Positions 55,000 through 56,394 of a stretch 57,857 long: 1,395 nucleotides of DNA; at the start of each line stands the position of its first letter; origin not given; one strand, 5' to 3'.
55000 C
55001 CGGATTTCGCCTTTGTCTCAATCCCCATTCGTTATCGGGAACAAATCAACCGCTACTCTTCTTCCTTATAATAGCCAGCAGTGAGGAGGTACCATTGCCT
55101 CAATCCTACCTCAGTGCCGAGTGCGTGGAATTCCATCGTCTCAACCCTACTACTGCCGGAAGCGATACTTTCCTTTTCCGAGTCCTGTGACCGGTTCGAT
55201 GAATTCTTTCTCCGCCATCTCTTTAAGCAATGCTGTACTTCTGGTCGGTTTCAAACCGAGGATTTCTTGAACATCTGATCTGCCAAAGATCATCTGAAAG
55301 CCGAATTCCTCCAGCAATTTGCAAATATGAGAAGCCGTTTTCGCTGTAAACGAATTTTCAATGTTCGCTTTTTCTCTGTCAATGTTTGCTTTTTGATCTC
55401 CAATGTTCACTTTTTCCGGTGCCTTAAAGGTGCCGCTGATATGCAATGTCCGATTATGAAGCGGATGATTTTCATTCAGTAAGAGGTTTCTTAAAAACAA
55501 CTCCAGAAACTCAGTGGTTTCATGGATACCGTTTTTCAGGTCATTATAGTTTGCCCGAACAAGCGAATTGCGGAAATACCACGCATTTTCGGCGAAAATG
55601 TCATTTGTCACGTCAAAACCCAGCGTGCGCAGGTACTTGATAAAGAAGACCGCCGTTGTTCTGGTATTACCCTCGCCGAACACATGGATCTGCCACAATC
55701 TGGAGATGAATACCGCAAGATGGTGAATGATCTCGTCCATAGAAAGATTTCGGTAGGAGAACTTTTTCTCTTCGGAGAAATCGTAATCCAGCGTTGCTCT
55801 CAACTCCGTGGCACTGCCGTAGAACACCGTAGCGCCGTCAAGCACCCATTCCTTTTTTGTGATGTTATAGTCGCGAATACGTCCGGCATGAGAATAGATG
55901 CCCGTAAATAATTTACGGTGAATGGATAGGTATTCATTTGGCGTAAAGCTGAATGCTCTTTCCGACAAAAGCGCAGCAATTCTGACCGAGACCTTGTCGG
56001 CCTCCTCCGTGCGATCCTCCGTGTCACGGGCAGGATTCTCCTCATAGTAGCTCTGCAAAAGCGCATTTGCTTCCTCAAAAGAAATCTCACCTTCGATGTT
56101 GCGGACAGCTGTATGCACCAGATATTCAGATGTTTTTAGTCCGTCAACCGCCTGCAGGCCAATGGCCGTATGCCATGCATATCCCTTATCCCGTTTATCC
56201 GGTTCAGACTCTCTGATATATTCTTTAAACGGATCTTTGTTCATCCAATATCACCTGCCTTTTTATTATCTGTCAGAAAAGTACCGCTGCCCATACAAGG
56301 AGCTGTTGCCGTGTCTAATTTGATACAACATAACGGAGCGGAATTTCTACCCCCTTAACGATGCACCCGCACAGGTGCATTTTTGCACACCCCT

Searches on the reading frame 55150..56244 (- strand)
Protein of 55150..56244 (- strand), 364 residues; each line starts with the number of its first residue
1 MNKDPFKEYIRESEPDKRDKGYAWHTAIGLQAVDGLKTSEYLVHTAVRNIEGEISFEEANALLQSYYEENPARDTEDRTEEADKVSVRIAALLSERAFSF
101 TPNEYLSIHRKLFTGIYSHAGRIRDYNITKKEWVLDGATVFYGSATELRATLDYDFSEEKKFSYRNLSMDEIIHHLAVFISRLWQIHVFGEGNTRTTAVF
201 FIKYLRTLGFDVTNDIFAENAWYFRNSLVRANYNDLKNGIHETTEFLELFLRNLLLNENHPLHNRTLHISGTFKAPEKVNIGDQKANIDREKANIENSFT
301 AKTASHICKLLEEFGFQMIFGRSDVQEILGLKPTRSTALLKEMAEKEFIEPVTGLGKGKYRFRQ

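Call 65: search_protein_families(library=pfam, proteins=[window:55150-56244:-], max_evalue=1e-8)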
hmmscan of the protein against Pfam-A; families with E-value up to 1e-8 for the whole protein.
window:55150-56244:- (364 aa): 1 family
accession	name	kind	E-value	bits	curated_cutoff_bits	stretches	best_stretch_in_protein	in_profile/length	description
PF02661.23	Fic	-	1.7e-11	45.3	24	1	100-205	2-93/93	Fic/DOC family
